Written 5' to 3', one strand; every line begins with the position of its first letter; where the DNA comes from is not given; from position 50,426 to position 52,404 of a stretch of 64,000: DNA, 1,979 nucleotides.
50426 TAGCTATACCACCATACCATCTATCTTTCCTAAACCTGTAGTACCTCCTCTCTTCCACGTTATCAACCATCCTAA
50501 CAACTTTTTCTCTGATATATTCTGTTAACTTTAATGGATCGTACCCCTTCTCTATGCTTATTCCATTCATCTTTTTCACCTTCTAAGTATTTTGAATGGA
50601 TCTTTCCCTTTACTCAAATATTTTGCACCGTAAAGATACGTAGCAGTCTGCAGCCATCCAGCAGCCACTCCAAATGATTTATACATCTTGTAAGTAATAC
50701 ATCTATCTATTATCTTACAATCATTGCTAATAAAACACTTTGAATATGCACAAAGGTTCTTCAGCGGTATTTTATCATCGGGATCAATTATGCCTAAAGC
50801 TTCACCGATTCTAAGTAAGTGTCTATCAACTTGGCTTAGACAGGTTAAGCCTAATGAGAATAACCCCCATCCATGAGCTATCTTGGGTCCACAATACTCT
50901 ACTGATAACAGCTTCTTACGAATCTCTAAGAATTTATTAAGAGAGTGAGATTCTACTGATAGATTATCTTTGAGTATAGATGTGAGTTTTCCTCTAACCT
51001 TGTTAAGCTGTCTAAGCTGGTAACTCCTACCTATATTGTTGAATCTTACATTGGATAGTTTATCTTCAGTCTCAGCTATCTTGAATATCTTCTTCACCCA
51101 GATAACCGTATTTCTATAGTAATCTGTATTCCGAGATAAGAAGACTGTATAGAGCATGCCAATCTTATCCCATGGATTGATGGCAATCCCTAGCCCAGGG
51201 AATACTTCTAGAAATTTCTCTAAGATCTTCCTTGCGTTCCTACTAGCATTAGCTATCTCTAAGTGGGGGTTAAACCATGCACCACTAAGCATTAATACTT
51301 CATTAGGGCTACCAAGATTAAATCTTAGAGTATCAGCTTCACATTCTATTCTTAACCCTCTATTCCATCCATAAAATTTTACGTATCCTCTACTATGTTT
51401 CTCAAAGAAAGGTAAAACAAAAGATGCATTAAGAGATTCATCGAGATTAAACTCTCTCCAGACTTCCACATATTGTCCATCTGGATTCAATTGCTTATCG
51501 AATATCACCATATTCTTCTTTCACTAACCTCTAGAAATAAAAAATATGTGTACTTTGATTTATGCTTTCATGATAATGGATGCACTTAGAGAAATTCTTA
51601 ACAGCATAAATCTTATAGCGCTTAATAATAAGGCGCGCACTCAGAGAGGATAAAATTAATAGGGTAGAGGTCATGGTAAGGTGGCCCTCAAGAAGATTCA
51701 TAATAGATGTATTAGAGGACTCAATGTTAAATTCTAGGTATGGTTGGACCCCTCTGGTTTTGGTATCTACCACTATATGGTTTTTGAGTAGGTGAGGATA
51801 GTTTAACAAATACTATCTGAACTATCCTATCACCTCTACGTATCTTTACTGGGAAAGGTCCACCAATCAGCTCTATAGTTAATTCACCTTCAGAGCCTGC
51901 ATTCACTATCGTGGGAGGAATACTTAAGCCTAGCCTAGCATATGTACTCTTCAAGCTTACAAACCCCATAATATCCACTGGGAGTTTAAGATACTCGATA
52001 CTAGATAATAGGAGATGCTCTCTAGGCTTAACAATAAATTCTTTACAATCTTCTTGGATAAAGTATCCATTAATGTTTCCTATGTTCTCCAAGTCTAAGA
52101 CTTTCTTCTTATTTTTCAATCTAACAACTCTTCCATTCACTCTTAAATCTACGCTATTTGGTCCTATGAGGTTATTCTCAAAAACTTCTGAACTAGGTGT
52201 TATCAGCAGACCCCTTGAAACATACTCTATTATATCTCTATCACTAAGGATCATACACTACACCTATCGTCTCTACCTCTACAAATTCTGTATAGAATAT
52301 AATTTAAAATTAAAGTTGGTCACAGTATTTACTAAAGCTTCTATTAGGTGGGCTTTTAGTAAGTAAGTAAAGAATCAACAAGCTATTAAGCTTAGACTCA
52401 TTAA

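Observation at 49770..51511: HhH-GPD glycosylase-like protein with a non-canonical Cys4 cluster, translationally coupled to a small radical SAM enzyme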

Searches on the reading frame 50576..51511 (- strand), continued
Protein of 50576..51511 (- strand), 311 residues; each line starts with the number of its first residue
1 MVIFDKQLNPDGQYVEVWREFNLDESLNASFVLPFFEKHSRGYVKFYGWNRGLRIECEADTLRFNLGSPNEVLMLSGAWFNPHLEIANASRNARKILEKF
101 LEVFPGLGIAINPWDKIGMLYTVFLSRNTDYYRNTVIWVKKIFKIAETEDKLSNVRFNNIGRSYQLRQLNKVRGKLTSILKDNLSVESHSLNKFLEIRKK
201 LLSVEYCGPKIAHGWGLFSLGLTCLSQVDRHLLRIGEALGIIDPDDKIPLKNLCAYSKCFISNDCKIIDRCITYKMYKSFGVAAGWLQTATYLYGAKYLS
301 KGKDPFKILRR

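Call 59: find_encoding_contigs(protein=P0310, flank=6000, max_places=3)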
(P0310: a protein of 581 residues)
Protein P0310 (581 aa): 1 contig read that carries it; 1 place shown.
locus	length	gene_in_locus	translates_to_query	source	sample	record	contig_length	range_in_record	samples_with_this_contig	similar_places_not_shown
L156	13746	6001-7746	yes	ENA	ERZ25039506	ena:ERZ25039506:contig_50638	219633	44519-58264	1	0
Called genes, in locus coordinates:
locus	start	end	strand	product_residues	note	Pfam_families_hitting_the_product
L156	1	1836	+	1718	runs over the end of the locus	PF00270:DEAD (weak)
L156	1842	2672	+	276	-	PF13091:PLDc_2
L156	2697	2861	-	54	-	-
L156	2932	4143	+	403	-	PF13401:AAA_22 (faint), PF10923:BrxC_BrxD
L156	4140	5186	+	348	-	PF01702:TGT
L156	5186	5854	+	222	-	-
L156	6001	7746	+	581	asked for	PF00382:TFIIB (faint)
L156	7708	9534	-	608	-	PF01702:TGT (faint), PF21818:DUF6884 (weak)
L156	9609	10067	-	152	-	PF06508:QueC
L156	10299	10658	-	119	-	PF19891:DUF6364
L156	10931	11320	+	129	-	PF06177:QueT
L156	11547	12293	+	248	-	-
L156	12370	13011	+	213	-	PF01227:GTP_cyclohydroI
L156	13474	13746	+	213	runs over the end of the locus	-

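Call 60: find_encoding_contigs(protein=P0311, flank=10000, max_places=3)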
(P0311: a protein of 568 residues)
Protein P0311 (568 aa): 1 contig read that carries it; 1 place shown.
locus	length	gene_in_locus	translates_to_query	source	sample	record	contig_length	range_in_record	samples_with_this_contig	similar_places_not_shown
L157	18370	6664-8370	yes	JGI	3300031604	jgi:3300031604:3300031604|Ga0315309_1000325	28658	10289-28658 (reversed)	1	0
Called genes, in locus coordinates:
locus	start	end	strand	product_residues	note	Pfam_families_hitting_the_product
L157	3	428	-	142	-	?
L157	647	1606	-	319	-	PF06662:C5-epim_C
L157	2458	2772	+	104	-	PF19891:DUF6364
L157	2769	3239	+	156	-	PF06177:QueT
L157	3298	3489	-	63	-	-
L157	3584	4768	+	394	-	PF05621:TniB (faint), PF05729:NACHT (faint), PF13401:AAA_22 (faint), PF24389:ORC-CDC6-like (weak), PF10923:BrxC_BrxD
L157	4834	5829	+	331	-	PF01702:TGT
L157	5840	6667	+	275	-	-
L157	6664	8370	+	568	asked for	-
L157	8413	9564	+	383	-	-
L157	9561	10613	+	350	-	-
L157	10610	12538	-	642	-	PF21818:DUF6884 (weak)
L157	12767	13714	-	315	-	-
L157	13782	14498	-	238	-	-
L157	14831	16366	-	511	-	PF13576:Pentapeptide_3 (weak)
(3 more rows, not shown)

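Call 61: find_encoding_contigs(protein=P0308, flank=10000, max_places=3)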
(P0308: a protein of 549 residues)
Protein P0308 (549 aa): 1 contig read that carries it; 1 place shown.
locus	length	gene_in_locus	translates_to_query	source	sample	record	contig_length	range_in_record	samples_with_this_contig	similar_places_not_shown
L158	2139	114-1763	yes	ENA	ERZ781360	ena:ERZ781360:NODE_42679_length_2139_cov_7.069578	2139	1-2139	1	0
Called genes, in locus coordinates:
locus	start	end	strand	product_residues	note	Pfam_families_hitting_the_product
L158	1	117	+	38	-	?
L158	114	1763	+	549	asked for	PF00382:TFIIB (faint)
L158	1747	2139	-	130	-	?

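Call 68: search_protein_families(library=pfam, alignment_id=A3, max_evalue=0.01)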
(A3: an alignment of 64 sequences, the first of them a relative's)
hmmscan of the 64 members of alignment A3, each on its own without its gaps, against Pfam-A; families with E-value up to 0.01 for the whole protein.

A. member 1, P0001 (311 aa): 0 families

B. families by the number of members that match (of 64 scanned): 5 families
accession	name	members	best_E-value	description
PF22175.2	Ogg-HhH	4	6.7e-05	8-oxoguanine DNA glycosylase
PF10576.14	EndIII_4Fe-2S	4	0.0036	Iron-sulfur binding domain of endonuclease III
PF00633.29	HHH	3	3.8e-05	Helix-hairpin-helix motif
PF22419.2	HBoV_NS1-like_N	1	0.0041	Human bocavirus Nonstructural protein 1-like, N-terminal domain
PF17653.6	DUF5522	1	0.0059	Family of unknown function (DUF5522)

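Call 69: search_solved_structures(query=A3, max_evalue=1, show_alignments=2)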
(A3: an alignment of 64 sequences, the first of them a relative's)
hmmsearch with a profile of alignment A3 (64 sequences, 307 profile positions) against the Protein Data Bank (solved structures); distinct sequences matched with E-value up to 1: 73 (the best 60 are shown).
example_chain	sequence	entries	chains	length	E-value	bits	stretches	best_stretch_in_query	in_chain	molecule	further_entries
4ejy_A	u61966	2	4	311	1.3e-09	40.9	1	165-236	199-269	3-Methyladenine DNA glycosylase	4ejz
1p59_A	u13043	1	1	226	4.4e-09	39.2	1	85-234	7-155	Endonuclease III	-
1orn_A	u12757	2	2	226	4.8e-09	39.1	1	85-234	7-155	Endonuclease III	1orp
9nzc_A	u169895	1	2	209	3e-08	36.5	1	115-242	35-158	Endonuclease III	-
3ih7_A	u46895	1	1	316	5.8e-08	35.6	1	154-281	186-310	N-glycosylase/DNA lyase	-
4unf_A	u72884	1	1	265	1.3e-07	34.4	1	109-236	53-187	ENDONUCLEASE III-1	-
6g3x_A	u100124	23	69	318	1.6e-07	34.1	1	152-234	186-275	N-glycosylase/DNA lyase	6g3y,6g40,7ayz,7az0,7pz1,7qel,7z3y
8a5f_A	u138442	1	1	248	2.4e-07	33.5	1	159-236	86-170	Endonuclease III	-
1yqk_A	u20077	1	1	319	3.2e-07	33.1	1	154-230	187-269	N-glycosylase/DNA lyase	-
3ktu_A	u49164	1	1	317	3.4e-07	33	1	154-230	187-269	N-glycosylase/DNA lyase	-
2i5w_A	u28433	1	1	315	3.5e-07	33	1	154-230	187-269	N-glycosylase/DNA lyase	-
9kky_A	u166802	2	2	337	3.9e-07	32.8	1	154-230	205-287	N-glycosylase/DNA lyase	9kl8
8a5c_A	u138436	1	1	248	4.4e-07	32.7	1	180-236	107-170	Endonuclease III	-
9nzd_A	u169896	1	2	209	6.8e-07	32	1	115-242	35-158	Endonuclease III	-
1ko9_A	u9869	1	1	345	8.1e-07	31.8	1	154-230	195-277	8-oxoguanine DNA glycosylase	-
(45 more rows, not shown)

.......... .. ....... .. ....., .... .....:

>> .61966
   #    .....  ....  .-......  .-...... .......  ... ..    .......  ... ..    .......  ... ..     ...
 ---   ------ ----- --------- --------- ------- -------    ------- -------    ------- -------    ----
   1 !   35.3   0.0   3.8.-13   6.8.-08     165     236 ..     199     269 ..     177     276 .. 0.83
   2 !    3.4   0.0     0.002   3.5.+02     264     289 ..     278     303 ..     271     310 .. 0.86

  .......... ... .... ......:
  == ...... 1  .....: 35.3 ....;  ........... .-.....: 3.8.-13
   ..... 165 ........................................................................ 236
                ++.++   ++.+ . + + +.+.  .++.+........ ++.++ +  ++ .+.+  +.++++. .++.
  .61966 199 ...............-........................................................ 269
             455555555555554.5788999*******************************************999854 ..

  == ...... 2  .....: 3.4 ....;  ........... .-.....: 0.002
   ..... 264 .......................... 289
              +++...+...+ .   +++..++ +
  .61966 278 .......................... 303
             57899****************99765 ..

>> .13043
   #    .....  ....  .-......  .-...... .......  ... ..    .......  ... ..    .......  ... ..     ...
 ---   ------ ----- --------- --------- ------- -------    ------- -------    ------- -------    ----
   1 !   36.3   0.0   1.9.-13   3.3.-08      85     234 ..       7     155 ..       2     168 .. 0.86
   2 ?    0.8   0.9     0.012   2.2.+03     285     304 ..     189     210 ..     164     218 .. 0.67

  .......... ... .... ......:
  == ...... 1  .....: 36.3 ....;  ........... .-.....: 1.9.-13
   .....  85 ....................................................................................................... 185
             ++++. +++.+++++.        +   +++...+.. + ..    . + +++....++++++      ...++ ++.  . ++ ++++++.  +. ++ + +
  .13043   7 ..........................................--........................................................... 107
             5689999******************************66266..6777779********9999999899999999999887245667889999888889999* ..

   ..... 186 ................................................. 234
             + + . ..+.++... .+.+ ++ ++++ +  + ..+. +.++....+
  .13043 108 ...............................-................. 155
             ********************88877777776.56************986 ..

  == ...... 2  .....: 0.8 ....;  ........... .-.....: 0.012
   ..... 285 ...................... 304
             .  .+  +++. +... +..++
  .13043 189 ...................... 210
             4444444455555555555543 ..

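Call 81: fold_search(model_id=the predicted structure, library=viral)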
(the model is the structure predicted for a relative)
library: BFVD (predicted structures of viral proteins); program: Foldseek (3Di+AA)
matches with E <= 10: 113; with E <= 0.001: 1
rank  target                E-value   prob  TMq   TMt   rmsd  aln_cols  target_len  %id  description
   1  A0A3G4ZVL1            3.3e-04  1.00  0.62  0.65   5.0       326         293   14  DNA-3-methyladenine glycosylase 2 family protein [Edafosvirus sp.]
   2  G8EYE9                8.4e-02  0.75  0.30  0.43  14.5       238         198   11  Uncharacterized protein [Synechococcus phage S-CBP42]
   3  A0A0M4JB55            2.7e-01  0.87  0.40  0.48   5.7       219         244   15  (no name in the UniProt tables at hand)
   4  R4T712                3.8e-01  0.38  0.31  0.38  10.1       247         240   15  Endonuclease III [Halogranum tailed virus 1]
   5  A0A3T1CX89            4.0e-01  0.85  0.42  0.47   5.4       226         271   12  DNA-3-methyladenine glycosylase [Acanthamoeba castellanii medusavirus J1]
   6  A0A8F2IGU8            1.2e+00  0.07  0.11  0.12  12.8       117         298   16  (no name in the UniProt tables at hand)
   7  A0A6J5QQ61            1.2e+00  0.04  0.07  0.14  14.2       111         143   17  Uncharacterized protein [uncultured Caudovirales phage]
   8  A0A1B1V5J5            1.2e+00  0.02  0.11  0.10  22.8       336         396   10  ribonucleoside-diphosphate reductase [Malacosoma sp. alphabaculovirus]
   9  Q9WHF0                1.4e+00  0.06  0.17  0.19  14.2       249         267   11  ORF21 [Agrotis segetum granulosis virus]
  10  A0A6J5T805            1.4e+00  0.04  0.10  0.15  16.3       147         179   18  Chromosomal replication initiator, DnaA C-terminal [uncultured Caudovirales phage]
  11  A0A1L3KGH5            1.4e+00  0.02  0.10  0.09  18.7       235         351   12  Uncharacterized protein [Hubei noda-like virus 24]
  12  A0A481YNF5            1.6e+00  0.02  0.14  0.14  23.4       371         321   11  Ankyrin repeat protein [Pithovirus LCDPAC01]
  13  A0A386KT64            1.7e+00  0.02  0.13  0.06  21.2       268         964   12  Tail length tape-measure protein [Caulobacter phage Kronos]
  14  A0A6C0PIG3            1.9e+00  0.03  0.15  0.09  19.6       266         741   12  RNA-dependent RNA polymerase (Fragment) [SetPatVet virus 1]
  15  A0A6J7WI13            2.1e+00  0.03  0.15  0.06  21.4       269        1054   11  Phage tail tape measure protein [uncultured Caudovirales phage]
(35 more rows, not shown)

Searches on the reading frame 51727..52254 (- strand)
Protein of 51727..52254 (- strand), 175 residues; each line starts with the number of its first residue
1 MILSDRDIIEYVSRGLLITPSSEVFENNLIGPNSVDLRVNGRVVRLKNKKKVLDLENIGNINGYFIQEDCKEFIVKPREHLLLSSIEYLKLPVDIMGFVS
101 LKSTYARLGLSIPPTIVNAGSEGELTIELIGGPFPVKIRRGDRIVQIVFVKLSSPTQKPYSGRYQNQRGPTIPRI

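Call 3: search_protein_families(library=pfam, proteins=[window:51727-52254:-], max_evalue=0.1)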
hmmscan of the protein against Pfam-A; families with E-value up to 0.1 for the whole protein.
window:51727-52254:- (175 aa): 6 families
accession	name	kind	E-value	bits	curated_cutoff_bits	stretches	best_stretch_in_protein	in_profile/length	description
PF22769.1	DCD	-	4.1e-25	89.1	27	1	2-151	1-152/153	dCTP deaminase-like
PF00692.24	dUTPase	-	5.5e-07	29.9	22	1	70-170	21-122/129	dUTPase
PF06559.16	DCD_N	-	6.9e-07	29.7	21.4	1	2-150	4-161/164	2'-deoxycytidine 5'-triphosphate deaminase (DCD) N-terminal domain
PF22544.2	HYDIN_VesB_CFA65-like_Ig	-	0.027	15.1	25.5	1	42-83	14-59/100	HYDIN/CFA65/VesB-like, Ig-like domain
PF16779.11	DMP12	-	0.071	13.5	27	1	4-50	37-83/115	DNA-mimic protein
PF19005.6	DUF5734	-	0.089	13.5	27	0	32-62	12-42/83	Domain of unknown function (DUF5734)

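Call 4: search_protein_families(library=ncbifam, proteins=[window:51727-52254:-], max_evalue=0.1)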
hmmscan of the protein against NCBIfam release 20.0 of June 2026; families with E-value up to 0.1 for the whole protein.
window:51727-52254:- (175 aa): 5 families
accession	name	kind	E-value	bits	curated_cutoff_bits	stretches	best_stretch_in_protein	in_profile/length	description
TIGR02274.1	dCTP_deam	equivalog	2.2e-45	154.5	92.8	1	2-175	1-180/180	dCTP deaminase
NF002598.0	PRK02253.1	equivalog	2.2e-11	43.6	130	1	7-168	7-165/167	deoxyuridine 5'-triphosphate nucleotidohydrolase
NF005734.0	PRK07559.1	equivalog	6e-07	28.6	283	1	2-155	11-173/368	2'-deoxycytidine 5'-triphosphate deaminase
TIGR00576.1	dut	superfamily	0.00012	21.8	102.55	1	70-155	30-120/143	dUTP diphosphatase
NF001862.0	PRK00601.1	equivalog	0.0017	18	103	1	72-168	39-139/150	dUTP diphosphatase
